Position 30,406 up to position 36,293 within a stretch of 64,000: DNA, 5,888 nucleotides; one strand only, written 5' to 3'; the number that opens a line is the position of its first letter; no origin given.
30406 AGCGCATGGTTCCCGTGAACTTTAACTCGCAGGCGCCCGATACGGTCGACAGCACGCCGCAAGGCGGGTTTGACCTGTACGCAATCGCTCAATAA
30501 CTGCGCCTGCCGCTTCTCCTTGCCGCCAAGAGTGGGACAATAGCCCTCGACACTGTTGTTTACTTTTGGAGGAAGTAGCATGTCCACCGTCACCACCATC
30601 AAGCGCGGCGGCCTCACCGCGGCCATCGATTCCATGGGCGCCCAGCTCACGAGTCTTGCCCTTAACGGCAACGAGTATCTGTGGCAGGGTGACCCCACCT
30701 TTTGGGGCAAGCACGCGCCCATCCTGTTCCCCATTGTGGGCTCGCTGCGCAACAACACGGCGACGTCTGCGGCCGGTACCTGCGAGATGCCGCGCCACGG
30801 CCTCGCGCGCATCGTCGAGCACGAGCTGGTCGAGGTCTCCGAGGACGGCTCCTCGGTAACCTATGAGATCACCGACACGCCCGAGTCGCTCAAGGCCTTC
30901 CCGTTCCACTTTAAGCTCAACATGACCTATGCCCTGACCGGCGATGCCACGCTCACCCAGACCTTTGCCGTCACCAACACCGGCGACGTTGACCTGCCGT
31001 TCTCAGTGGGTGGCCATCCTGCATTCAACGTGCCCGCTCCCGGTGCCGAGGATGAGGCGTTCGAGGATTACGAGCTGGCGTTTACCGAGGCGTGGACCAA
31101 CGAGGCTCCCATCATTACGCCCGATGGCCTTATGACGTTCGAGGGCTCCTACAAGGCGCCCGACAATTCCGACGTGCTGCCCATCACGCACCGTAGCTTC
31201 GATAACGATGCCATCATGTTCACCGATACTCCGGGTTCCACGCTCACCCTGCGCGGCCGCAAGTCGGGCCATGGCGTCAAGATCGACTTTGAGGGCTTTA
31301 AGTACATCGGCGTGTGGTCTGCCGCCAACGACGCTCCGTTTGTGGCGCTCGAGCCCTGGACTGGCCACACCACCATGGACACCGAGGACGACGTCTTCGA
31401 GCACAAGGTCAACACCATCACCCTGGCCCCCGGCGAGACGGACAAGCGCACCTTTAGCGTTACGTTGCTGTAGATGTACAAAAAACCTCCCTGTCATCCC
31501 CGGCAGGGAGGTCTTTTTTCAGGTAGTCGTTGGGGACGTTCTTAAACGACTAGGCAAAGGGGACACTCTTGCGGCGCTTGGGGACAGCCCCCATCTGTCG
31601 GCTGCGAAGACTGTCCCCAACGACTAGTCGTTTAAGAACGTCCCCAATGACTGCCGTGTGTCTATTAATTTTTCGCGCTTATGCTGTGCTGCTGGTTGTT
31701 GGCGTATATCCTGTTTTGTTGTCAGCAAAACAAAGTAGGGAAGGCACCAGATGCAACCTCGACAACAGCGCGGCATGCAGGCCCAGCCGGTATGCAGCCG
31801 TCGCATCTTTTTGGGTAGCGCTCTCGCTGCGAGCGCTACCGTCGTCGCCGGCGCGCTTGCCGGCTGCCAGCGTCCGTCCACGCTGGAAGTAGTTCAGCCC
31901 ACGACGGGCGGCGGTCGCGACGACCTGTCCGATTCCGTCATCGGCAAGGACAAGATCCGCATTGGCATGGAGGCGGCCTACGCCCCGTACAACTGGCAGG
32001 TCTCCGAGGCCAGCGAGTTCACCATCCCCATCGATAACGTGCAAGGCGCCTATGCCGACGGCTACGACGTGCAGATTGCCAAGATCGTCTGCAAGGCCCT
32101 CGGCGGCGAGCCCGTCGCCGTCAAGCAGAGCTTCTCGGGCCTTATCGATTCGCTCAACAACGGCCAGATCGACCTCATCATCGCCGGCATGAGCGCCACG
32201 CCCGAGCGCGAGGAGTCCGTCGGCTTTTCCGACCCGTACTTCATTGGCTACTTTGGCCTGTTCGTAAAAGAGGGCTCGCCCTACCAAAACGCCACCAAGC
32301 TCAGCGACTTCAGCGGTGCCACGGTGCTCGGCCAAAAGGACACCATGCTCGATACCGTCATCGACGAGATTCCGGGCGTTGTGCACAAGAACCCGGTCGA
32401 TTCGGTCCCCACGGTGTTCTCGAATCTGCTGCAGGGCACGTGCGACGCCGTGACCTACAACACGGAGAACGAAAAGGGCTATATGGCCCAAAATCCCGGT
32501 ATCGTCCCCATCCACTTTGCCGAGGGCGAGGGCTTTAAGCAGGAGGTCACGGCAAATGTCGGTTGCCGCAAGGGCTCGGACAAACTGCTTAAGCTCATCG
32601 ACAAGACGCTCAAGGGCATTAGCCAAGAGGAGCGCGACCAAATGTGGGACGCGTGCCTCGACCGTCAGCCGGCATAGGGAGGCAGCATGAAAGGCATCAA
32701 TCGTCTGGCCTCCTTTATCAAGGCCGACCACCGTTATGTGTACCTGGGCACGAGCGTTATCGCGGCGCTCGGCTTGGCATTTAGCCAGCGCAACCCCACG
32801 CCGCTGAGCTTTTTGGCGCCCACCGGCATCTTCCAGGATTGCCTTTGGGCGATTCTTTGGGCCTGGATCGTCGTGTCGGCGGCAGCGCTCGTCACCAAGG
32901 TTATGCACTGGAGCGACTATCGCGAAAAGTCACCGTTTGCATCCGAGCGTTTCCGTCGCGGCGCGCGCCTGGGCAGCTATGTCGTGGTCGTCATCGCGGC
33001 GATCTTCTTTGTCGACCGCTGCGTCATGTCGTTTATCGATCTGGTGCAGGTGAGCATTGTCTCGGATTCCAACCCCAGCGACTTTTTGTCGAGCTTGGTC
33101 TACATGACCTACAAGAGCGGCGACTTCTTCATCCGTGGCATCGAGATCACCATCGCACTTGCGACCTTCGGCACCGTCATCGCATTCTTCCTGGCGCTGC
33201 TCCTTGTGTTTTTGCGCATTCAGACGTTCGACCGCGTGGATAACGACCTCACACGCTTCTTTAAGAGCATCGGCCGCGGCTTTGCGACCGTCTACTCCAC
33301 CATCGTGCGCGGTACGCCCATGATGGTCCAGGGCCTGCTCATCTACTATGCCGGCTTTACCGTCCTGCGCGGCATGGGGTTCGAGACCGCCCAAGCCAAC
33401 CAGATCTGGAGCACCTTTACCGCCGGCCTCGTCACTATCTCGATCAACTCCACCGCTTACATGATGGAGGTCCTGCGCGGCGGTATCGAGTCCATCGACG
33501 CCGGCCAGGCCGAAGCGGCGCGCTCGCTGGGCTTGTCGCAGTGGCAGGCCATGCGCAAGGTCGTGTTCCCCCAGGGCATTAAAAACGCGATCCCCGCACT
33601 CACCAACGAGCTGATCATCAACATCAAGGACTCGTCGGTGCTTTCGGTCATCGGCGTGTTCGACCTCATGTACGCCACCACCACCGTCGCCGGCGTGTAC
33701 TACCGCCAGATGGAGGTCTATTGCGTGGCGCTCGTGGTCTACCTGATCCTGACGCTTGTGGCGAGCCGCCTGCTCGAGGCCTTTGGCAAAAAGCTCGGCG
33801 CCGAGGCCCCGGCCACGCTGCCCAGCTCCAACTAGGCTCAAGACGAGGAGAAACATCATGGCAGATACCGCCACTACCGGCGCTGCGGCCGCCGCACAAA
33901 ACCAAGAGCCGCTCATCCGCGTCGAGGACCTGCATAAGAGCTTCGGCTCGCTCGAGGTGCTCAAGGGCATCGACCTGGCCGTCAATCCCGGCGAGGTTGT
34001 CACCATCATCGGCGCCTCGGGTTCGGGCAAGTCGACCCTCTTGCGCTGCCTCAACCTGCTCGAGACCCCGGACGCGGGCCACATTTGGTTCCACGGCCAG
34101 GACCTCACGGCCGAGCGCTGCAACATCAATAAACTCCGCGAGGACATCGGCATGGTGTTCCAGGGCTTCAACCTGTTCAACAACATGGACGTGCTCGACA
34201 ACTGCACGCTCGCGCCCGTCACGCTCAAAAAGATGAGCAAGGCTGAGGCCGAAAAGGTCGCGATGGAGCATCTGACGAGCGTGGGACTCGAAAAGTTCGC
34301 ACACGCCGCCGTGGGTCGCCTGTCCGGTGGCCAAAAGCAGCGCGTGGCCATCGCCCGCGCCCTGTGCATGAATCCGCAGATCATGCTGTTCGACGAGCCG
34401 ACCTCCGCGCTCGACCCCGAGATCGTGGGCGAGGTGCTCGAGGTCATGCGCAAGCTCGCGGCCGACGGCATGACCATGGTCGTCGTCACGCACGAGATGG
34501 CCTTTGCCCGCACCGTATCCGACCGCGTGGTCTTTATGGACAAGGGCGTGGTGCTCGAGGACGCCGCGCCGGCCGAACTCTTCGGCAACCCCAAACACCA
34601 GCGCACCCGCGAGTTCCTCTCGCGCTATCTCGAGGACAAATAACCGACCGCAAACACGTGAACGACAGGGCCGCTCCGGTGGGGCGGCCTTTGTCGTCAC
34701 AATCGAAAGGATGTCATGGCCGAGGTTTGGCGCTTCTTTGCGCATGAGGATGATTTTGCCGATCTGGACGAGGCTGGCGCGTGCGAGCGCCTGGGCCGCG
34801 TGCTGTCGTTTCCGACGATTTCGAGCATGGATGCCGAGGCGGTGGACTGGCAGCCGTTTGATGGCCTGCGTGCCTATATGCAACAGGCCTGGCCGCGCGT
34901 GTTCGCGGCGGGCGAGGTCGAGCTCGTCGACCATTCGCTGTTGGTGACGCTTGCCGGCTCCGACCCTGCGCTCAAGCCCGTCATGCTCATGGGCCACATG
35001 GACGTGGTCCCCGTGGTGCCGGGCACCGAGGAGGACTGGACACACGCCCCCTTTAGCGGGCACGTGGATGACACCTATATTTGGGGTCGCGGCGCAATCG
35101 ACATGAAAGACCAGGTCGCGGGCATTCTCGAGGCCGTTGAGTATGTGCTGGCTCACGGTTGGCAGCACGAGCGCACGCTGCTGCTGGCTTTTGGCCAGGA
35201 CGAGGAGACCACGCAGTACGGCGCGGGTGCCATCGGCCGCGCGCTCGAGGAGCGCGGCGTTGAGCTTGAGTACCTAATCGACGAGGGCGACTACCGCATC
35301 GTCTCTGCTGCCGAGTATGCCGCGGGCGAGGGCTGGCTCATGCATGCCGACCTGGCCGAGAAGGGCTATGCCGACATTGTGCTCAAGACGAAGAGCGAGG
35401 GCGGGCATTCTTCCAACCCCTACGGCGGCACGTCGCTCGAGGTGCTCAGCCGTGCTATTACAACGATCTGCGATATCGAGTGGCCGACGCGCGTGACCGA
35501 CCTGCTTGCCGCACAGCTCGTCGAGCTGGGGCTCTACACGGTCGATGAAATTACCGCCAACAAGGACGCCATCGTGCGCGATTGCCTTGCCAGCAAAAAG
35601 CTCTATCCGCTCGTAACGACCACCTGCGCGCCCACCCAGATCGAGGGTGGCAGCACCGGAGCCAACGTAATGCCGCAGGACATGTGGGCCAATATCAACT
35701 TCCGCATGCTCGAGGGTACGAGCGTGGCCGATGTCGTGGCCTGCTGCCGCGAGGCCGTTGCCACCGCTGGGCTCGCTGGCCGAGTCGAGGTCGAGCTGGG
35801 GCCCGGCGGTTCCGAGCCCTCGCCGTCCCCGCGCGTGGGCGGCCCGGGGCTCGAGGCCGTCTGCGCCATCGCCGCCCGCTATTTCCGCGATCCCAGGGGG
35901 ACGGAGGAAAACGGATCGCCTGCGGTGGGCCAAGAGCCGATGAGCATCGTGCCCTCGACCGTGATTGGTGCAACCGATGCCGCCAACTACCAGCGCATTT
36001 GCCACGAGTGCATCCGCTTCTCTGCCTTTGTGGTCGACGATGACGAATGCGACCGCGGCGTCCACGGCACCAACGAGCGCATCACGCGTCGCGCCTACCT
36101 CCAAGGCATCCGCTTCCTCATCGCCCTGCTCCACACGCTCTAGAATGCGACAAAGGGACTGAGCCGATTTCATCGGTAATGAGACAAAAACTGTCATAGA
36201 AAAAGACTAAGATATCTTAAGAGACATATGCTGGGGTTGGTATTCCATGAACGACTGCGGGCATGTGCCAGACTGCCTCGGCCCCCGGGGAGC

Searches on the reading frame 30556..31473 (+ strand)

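Call 26: search_protein_families(library=pfam, proteins=[window:30556-31473:+])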
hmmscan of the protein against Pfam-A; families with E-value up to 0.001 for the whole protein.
window:30556-31473:+ (305 aa): 1 family
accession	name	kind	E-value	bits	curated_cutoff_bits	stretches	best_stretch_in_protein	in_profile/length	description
PF01263.26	Aldose_epim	-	3.1e-29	102.8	27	1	13-273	3-282/299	Aldose 1-epimerase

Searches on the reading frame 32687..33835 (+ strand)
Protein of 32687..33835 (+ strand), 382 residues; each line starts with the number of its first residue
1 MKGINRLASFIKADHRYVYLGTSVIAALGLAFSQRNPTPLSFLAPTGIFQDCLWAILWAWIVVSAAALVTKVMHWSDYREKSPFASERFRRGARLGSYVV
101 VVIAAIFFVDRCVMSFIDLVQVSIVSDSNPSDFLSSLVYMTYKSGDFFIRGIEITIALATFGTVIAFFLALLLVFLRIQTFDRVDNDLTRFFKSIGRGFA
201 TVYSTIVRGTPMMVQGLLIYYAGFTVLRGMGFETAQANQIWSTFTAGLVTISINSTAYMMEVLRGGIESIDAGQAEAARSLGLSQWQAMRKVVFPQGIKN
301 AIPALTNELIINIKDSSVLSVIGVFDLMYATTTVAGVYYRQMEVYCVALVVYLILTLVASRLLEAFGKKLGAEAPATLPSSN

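Call 26: search_protein_families(library=pfam, proteins=[window:32687-33835:+])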
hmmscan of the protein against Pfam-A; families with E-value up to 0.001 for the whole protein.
window:32687-33835:+ (382 aa): 1 family
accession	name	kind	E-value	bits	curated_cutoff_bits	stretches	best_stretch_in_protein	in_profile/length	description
PF00528.27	BPD_transp_1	-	7.8e-24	84.9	26.4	1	191-370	11-182/184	Binding-protein-dependent transport system inner membrane component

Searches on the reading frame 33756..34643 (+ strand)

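Call 26: search_protein_families(library=pfam, proteins=[window:33756-34643:+])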
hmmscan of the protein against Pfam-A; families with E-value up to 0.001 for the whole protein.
window:33756-34643:+ (295 aa): 6 families
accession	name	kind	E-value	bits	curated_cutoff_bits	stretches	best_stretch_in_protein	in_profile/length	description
PF00005.33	ABC_tran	-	3.4e-38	131.8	25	1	69-217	1-137/137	ABC transporter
PF13304.12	AAA_21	-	2.3e-12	48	27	2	83-128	3-43/304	AAA domain, putative AbiEii toxin, Type IV TA system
PF02463.25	SMC_N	-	1.9e-06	27.9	40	0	188-254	136-205/220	RecF/RecN/SMC N terminal domain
PF13555.12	AAA_29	-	0.00017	21.7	27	1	74-105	17-48/61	P-loop containing region of AAA domain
PF09818.15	ABC_ATPase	-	0.00026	20.6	23.2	0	74-100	75-100/283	P-loop domain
PF13191.12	AAA_16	-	0.00054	20.9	32.6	0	78-112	24-55/167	AAA ATPase domain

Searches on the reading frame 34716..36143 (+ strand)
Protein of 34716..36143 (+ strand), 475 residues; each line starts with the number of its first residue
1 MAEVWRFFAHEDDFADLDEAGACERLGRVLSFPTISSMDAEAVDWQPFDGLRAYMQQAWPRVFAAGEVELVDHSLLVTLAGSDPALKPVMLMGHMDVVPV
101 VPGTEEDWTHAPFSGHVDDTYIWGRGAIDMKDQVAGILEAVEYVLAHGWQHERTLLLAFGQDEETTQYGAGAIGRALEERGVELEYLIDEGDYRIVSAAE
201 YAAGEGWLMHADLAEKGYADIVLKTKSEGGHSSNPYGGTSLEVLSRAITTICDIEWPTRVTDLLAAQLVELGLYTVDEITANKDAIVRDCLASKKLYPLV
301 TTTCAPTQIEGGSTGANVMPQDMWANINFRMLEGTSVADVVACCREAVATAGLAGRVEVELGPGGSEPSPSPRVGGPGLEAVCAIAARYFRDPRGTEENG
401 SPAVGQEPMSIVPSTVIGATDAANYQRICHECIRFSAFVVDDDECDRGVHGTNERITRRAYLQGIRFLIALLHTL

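Call 6: search_protein_families(library=pfam, proteins=[window:34716-36143:+])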
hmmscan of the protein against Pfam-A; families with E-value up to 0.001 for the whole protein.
window:34716-36143:+ (475 aa): 3 families
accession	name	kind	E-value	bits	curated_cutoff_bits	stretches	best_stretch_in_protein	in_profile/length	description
PF01546.33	Peptidase_M20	-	9.3e-25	88.2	24.6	1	90-472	1-204/206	Peptidase family M20/M25/M40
PF07687.19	M20_dimer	-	2.6e-07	31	21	1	214-352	2-103/107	Peptidase dimerisation domain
PF04389.22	Peptidase_M28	-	3.3e-06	27.4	21.3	1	76-173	3-76/193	Peptidase family M28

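Call 8: find_encoding_contigs(protein=window:34716-36143:+, flank=3000, max_places=10)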
Protein window:34716-36143:+ (475 aa): 3 contigs read that carry it; 2 places shown.
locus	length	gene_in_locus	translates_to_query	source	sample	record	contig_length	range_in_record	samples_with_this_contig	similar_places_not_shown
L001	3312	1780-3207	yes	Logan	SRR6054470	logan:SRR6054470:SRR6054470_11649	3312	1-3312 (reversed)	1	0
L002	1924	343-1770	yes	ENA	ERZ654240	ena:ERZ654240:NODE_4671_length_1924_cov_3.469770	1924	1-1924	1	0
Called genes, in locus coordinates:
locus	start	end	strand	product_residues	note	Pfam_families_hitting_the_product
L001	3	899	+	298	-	?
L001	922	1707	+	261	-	PF02463:SMC_N (faint), PF00005:ABC_tran, PF13304:AAA_21 (faint)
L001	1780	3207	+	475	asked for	PF04389:Peptidase_M28 (weak), PF01546:Peptidase_M20, PF07687:M20_dimer (weak)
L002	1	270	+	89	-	?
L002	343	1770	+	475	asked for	PF04389:Peptidase_M28 (weak), PF01546:Peptidase_M20, PF07687:M20_dimer (weak)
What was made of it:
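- Tried and rejected: The upstream M20 peptidase gave only two short contigs that end before the tract (call 8).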
